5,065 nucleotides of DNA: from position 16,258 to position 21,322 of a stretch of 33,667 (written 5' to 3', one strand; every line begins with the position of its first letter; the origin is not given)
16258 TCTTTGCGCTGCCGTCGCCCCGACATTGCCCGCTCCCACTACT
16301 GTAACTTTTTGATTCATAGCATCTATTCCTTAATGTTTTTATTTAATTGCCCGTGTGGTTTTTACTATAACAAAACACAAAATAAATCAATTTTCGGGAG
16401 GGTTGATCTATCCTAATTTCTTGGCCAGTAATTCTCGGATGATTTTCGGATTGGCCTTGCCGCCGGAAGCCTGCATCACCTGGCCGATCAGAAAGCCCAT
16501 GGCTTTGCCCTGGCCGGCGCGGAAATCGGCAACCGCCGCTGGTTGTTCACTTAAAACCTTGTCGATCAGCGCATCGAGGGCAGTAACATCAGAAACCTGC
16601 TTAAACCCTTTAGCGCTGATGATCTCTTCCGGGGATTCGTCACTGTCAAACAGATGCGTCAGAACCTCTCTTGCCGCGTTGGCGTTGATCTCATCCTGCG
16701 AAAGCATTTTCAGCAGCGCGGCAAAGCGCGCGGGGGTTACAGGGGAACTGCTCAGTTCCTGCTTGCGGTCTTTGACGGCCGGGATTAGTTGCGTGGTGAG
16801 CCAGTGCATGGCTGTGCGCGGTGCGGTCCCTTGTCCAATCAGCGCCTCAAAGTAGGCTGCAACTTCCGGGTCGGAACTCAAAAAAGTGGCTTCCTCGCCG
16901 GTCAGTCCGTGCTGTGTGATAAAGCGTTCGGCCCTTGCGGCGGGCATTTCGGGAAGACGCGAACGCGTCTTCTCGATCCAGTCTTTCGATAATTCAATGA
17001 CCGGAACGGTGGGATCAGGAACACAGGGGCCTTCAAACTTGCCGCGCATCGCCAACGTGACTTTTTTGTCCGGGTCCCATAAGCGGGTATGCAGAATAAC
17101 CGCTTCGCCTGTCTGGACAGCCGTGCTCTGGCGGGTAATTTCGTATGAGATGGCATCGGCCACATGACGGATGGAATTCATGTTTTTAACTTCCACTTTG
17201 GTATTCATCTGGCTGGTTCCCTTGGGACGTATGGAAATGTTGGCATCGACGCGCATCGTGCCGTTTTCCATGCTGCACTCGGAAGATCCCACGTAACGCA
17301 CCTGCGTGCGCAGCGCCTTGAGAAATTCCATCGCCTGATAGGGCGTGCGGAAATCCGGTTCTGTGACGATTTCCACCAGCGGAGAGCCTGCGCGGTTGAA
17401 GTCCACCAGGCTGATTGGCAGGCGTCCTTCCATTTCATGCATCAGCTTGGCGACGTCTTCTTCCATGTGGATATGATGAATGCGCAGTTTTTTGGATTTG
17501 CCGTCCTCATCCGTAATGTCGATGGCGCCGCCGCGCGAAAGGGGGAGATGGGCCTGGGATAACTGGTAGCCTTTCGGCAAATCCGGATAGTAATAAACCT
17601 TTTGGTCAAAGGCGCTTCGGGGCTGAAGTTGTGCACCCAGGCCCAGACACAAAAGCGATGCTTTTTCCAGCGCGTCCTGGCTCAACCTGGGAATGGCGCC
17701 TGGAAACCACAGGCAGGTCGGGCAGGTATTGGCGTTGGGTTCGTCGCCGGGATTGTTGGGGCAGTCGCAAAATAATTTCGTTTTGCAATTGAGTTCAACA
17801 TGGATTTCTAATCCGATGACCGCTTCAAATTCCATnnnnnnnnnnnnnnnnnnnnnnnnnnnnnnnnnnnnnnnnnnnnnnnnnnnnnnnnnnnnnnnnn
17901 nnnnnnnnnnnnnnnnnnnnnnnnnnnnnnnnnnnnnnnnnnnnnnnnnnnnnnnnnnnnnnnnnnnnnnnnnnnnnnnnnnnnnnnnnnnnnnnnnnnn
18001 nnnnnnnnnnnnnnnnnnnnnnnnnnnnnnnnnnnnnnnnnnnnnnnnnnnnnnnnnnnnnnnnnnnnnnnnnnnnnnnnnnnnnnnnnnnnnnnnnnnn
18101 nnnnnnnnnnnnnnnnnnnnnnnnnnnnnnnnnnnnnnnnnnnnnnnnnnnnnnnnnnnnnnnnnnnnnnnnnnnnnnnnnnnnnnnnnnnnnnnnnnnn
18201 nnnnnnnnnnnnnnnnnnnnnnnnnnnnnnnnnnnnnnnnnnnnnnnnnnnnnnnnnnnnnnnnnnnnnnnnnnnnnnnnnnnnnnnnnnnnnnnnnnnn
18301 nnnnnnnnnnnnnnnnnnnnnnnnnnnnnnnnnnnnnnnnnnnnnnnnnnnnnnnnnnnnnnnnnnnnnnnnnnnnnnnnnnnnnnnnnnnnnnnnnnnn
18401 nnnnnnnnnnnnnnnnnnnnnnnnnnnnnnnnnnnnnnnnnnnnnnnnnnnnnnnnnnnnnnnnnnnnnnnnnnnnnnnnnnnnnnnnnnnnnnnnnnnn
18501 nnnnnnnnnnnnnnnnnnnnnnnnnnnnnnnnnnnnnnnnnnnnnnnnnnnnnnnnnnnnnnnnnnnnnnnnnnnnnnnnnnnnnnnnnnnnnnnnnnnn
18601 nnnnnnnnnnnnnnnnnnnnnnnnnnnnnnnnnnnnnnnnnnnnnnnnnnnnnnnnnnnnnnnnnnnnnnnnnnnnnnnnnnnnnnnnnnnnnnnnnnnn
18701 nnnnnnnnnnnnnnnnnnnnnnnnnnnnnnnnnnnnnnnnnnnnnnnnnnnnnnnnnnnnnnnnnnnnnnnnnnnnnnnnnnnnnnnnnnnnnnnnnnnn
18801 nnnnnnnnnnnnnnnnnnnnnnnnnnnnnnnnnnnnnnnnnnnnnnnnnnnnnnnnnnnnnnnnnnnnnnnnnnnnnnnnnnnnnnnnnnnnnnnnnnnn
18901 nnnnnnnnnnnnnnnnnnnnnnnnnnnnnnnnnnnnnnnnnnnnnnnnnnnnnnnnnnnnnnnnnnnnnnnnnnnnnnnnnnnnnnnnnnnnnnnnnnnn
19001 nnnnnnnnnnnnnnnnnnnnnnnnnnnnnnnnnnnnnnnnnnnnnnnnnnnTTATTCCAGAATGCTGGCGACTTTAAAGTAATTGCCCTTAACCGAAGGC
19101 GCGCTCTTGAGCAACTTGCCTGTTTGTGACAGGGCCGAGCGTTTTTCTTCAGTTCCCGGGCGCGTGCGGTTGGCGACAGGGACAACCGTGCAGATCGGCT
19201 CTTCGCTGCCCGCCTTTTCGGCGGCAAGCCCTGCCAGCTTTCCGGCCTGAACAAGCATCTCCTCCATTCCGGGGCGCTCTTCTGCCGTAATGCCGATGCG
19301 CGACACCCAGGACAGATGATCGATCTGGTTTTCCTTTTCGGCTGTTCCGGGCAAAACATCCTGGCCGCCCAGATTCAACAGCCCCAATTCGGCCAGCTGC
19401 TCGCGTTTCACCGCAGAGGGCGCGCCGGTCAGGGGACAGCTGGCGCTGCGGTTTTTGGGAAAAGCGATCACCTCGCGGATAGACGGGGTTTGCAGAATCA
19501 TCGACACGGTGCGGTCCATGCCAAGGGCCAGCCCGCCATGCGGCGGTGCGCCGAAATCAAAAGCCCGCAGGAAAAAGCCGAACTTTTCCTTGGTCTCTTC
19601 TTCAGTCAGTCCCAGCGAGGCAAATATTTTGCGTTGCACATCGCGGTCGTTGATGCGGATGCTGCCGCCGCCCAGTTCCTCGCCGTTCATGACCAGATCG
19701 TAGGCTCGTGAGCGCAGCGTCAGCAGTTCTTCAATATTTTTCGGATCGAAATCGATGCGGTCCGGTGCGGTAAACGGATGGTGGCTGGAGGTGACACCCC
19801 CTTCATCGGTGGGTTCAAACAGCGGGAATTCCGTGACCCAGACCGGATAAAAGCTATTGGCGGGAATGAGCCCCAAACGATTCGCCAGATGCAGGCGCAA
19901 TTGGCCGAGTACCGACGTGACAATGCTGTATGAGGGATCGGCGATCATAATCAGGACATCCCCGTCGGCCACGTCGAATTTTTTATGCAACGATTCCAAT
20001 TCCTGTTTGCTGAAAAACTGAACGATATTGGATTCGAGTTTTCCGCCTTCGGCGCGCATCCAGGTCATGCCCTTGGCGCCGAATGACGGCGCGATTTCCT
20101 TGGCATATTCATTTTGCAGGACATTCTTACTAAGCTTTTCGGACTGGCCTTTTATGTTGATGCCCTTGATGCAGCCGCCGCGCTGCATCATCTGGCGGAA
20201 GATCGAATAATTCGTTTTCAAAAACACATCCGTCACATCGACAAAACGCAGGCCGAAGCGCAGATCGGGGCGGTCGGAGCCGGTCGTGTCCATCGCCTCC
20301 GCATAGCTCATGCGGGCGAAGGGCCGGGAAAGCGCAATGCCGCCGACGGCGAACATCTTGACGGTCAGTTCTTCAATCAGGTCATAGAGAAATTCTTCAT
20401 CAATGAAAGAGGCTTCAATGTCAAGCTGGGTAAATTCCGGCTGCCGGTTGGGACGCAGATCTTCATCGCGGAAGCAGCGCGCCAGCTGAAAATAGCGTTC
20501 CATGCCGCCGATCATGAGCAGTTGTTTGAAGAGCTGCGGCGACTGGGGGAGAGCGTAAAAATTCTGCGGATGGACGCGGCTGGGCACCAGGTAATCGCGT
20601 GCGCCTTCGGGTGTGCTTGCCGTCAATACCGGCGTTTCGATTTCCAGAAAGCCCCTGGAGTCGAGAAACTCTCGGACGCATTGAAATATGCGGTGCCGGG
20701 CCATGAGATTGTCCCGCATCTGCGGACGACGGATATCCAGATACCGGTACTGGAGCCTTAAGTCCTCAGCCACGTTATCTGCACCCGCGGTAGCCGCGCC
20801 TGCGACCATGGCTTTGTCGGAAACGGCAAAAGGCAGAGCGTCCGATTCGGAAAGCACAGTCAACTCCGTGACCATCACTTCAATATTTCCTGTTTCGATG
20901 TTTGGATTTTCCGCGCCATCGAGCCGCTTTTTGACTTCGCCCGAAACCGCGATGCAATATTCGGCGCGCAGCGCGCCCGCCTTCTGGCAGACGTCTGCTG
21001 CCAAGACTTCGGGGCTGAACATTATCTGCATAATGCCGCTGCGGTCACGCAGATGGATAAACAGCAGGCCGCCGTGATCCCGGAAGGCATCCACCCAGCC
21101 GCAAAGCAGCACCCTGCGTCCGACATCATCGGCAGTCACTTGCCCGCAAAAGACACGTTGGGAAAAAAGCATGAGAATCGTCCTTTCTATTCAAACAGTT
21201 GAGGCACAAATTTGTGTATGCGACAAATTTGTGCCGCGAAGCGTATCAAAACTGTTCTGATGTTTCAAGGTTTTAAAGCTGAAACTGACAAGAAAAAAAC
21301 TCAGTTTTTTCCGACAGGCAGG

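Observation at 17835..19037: GatA homologue in the gatA slot appears to be a pseudo-amidase (catalytic Lys, cis-Ser and nucleophile Ser all missing)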

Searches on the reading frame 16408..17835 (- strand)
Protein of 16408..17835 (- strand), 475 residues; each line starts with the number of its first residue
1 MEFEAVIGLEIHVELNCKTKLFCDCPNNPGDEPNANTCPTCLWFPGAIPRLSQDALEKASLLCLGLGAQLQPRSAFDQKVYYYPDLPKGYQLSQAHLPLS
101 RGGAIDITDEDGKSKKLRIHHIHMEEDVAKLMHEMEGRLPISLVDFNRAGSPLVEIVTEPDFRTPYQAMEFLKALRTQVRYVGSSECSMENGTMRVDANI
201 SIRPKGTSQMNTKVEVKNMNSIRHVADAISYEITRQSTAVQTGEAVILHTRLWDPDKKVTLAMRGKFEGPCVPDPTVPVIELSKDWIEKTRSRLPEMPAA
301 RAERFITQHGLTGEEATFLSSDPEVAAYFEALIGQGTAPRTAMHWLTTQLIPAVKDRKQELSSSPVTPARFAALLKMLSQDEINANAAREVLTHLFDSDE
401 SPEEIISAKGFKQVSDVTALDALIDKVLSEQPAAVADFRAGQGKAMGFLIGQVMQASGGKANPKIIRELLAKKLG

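Call 3: search_protein_families(library=pfam, proteins=[window:16408-17835:-], max_evalue=0.01)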
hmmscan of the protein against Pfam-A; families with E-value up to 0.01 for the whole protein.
window:16408-17835:- (475 aa): 2 families
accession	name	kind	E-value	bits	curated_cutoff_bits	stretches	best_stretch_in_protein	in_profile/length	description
PF02934.20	GatB_N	-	3.8e-98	328.5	23.4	1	6-288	2-277/277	GatB/GatE catalytic domain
PF02637.23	GatB_Yqey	-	4.2e-44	150.4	27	1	328-474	2-148/148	GatB domain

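Call 4: search_protein_families(library=ncbifam, proteins=[window:16408-17835:-], max_evalue=0.01)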
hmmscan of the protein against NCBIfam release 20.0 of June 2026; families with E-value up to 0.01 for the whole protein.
window:16408-17835:- (475 aa): 9 families
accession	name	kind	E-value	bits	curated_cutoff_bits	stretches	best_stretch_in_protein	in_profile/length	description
NF004012.0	PRK05477.1-2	equivalog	5.8e-171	569.5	338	1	1-474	2-478/481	Asp-tRNA(Asn)/Glu-tRNA(Gln) amidotransferase subunit GatB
NF004014.0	PRK05477.1-4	equivalog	6.3e-157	523.1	414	1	1-474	1-474/475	Asp-tRNA(Asn)/Glu-tRNA(Gln) amidotransferase subunit GatB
TIGR00133.1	gatB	equivalog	4.2e-148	493.9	314.8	1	1-474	2-480/481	Asp-tRNA(Asn)/Glu-tRNA(Gln) amidotransferase subunit GatB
NF004015.0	PRK05477.1-5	equivalog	6.5e-138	460.4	628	1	2-475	14-487/488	Asp-tRNA(Asn)/Glu-tRNA(Gln) amidotransferase subunit GatB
NF004011.1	PRK05477.1-1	equivalog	2.3e-134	448.7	680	1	1-474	1-473/475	Asp-tRNA(Asn)/Glu-tRNA(Gln) amidotransferase subunit GatB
NF004013.0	PRK05477.1-3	equivalog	1.3e-122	409.9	653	1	2-474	16-499/501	Asp-tRNA(Asn)/Glu-tRNA(Gln) amidotransferase subunit GatB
NF003107.0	PRK04028.1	equivalog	1.2e-46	159.3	456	3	274-474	431-624/630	Glu-tRNA(Gln) amidotransferase subunit GatE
NF011291.0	PRK14703.1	equivalog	2.2e-38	132.1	681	1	288-475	586-768/769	glutamine--tRNA ligase/YqeY domain fusion protein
TIGR00134.1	gatE_arch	equivalog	2.4e-34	118.5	319.55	3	274-474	425-618/622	Glu-tRNA(Gln) amidotransferase subunit GatE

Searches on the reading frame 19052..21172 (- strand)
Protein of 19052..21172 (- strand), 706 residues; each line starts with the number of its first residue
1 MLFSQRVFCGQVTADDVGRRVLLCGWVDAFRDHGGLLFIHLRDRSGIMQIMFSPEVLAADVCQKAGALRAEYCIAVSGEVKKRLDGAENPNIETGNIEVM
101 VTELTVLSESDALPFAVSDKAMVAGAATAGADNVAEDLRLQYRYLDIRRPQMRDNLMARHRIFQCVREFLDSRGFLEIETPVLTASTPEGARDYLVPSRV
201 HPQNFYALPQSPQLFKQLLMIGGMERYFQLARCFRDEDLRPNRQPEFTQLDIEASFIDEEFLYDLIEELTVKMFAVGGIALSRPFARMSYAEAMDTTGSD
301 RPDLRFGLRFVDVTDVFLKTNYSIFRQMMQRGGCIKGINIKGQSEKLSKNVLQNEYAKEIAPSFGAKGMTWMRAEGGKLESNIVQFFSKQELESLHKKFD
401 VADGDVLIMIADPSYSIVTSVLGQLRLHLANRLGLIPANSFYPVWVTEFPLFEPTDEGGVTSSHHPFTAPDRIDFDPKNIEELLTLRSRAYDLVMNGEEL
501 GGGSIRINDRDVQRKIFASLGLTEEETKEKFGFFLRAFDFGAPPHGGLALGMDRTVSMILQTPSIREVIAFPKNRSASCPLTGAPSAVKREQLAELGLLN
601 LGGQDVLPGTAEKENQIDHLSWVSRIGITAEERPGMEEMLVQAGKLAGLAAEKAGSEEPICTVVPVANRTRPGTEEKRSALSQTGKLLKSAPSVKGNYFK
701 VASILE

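Call 3: search_protein_families(library=pfam, proteins=[window:19052-21172:-], max_evalue=0.01)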
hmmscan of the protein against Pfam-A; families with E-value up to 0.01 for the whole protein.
window:19052-21172:- (706 aa): 3 families
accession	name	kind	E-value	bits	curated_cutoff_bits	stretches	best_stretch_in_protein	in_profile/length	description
PF00152.25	tRNA-synt_2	-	2.2e-116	388.7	25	1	136-575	2-308/308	tRNA synthetases class II (D, K and N)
PF02938.19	GAD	-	7.6e-17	61.8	23.4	1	325-417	1-90/95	GAD domain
PF01336.31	tRNA_anti-codon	-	9.6e-16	57.9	27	1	21-107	1-75/75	OB-fold nucleic acid binding domain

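Call 4: search_protein_families(library=ncbifam, proteins=[window:19052-21172:-], max_evalue=0.01)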
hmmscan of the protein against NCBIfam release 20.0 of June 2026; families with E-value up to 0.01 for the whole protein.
window:19052-21172:- (706 aa): 16 families
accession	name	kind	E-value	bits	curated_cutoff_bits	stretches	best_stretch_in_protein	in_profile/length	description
NF009460.0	PRK12820.1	equivalog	0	1348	1379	1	1-706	18-723/723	bifunctional aspartyl-tRNA synthetase/aspartyl/glutamyl-tRNA amidotransferase subunit C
NF001750.0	PRK00476.1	equivalog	7e-227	754.4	443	1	6-598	6-584/590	aspartate--tRNA ligase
TIGR00459.1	aspS_bact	equivalog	1.7e-206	687.2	373.85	1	3-597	1-580/586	aspartate--tRNA ligase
TIGR00458.1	aspS_nondisc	equivalog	6.7e-64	216.4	368.4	2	16-274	10-250/428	aspartate--tRNA(Asn) ligase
NF003483.0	PRK05159.1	equivalog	1.6e-63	215.1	353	2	5-274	4-255/438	aspartate--tRNA(Asn) ligase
NF001756.1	PRK00484.1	subfamily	2.7e-44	151.6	468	2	17-273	50-286/488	lysine--tRNA ligase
NF002821.0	PRK02983.1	equivalog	2.6e-37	128.4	742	2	11-271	652-893/1102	bifunctional lysylphosphatidylglycerol synthetase/lysine--tRNA ligase LysX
TIGR00499.1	lysS_bact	equivalog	4.2e-37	127.9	427.6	2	15-273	50-289/496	lysine--tRNA ligase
NF003037.0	PRK03932.1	equivalog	3.1e-33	115.4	414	2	14-273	12-258/451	asparagine--tRNA ligase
TIGR00457.1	asnS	equivalog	3.2e-27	95.5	342.6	2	15-274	13-261/455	asparagine--tRNA ligase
NF009101.0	PRK12445.1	subfamily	7.5e-24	84.1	1026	2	136-270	163-298/505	lysine--tRNA ligase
TIGR00462.1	genX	equivalog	1.4e-21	77.2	286.9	2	157-297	2-142/304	EF-P lysine aminoacylase EpmA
NF006828.0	PRK09350.1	equivalog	1.9e-18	66.9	264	2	153-294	13-153/325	elongation factor P--(R)-beta-lysine ligase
NF005052.0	PRK06462.1-1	equivalog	2.3e-12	46.6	368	1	131-272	26-168/353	asparagine synthetase A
NF005054.0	PRK06462.1-4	equivalog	2.3e-08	33.4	309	1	144-274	13-152/318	asparagine synthetase A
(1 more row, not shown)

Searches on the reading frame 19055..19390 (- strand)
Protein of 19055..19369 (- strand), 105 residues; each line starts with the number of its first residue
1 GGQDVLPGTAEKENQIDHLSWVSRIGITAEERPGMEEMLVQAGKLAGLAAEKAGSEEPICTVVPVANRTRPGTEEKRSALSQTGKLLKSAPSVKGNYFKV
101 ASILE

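Call 42: search_solved_structures(query=window:19055-19369:-, max_evalue=10, show_alignments=3)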
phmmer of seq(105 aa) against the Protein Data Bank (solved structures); distinct sequences matched with E-value up to 10: 7.
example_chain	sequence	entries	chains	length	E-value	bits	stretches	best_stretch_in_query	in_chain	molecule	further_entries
9qgn_A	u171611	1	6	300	1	13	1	14-79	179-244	DUF4255 domain-containing protein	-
7kcj_A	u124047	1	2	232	1.2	12.7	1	39-74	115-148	Eukaryotic translation initiation factor 4E type 5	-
4v0j_A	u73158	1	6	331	1.5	12.5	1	12-70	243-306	ACYL-[ACYL-CARRIER-PROTEIN] DESATURASE, CHLOROPLASTIC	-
1afr_A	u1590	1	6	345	1.5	12.4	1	12-70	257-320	DELTA9 STEAROYL-ACYL CARRIER PROTEIN DESATURASE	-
1oq4_A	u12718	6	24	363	1.7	12.3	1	12-70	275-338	Acyl-[acyl-carrier protein] desaturase | ACYL-[ACYL-CARRIER-PROTEIN] DESATURASE, CHLOROPLASTIC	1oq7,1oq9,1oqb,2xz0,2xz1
2j2f_A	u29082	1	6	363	1.7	12.3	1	12-70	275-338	ACYL-[ACYL-CARRIER-PROTEIN] DESATURASE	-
8fbn_A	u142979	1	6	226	6.4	10.4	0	10-55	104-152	KWOCA_73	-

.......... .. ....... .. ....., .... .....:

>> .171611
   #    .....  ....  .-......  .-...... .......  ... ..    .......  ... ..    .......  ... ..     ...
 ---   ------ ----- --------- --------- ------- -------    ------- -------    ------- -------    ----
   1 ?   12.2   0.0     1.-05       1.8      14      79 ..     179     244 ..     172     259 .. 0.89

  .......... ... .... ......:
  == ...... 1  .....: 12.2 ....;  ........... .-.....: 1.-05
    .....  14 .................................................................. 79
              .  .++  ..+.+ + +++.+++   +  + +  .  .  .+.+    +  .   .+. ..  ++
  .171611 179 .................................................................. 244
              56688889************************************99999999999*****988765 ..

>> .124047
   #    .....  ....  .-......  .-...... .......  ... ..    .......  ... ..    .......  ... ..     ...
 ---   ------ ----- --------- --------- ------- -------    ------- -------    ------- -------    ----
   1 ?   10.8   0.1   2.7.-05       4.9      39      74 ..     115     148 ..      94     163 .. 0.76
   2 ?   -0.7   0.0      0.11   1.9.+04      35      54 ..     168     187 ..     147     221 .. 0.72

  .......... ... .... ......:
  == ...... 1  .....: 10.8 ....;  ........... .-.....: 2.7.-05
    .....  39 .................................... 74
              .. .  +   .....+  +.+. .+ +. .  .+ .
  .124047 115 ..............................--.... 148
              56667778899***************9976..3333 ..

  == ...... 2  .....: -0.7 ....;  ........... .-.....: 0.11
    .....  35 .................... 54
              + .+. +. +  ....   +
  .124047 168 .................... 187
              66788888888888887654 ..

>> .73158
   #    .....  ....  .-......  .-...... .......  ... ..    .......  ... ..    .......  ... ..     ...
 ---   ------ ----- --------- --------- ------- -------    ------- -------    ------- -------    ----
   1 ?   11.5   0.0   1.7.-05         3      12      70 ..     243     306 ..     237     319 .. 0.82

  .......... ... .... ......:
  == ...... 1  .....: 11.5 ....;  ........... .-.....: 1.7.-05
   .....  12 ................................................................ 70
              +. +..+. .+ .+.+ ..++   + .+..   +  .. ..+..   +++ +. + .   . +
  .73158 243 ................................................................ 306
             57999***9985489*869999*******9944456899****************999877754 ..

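Call 43: search_protein_families(library=pfam, proteins=[window:19055-19369:-], max_evalue=10)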
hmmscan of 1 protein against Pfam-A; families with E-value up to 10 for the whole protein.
seq(105 aa): 1 family
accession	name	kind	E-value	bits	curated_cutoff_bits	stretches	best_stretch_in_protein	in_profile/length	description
PF02686.20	GatC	-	0.012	16.2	23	1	57-100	32-66/66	Glu-tRNAGln amidotransferase C subunit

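Call 77: search_solved_structures(query=A5, max_evalue=1, show_alignments=2)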
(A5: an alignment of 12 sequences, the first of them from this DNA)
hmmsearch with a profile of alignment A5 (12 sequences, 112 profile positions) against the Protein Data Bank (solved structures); distinct sequences matched with E-value up to 1: 5.
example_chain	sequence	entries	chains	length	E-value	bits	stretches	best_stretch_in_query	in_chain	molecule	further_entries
2df4_C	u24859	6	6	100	0.00018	25.1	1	20-111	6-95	Aspartyl/glutamyl-tRNA(Asn/Gln) amidotransferase subunit C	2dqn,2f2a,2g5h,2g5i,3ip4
9l5r_h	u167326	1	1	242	0.028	18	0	27-57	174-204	U2 small nuclear ribonucleoprotein A'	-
4wj3_C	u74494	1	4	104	0.11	16.1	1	20-111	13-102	Glutamyl-tRNA(Gln) amidotransferase subunit C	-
8skv_a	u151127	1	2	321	0.18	15.4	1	37-87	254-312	IgA receptor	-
3h0l_C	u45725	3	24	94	0.95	13.1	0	24-112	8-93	Glutamyl-tRNA(Gln) amidotransferase subunit C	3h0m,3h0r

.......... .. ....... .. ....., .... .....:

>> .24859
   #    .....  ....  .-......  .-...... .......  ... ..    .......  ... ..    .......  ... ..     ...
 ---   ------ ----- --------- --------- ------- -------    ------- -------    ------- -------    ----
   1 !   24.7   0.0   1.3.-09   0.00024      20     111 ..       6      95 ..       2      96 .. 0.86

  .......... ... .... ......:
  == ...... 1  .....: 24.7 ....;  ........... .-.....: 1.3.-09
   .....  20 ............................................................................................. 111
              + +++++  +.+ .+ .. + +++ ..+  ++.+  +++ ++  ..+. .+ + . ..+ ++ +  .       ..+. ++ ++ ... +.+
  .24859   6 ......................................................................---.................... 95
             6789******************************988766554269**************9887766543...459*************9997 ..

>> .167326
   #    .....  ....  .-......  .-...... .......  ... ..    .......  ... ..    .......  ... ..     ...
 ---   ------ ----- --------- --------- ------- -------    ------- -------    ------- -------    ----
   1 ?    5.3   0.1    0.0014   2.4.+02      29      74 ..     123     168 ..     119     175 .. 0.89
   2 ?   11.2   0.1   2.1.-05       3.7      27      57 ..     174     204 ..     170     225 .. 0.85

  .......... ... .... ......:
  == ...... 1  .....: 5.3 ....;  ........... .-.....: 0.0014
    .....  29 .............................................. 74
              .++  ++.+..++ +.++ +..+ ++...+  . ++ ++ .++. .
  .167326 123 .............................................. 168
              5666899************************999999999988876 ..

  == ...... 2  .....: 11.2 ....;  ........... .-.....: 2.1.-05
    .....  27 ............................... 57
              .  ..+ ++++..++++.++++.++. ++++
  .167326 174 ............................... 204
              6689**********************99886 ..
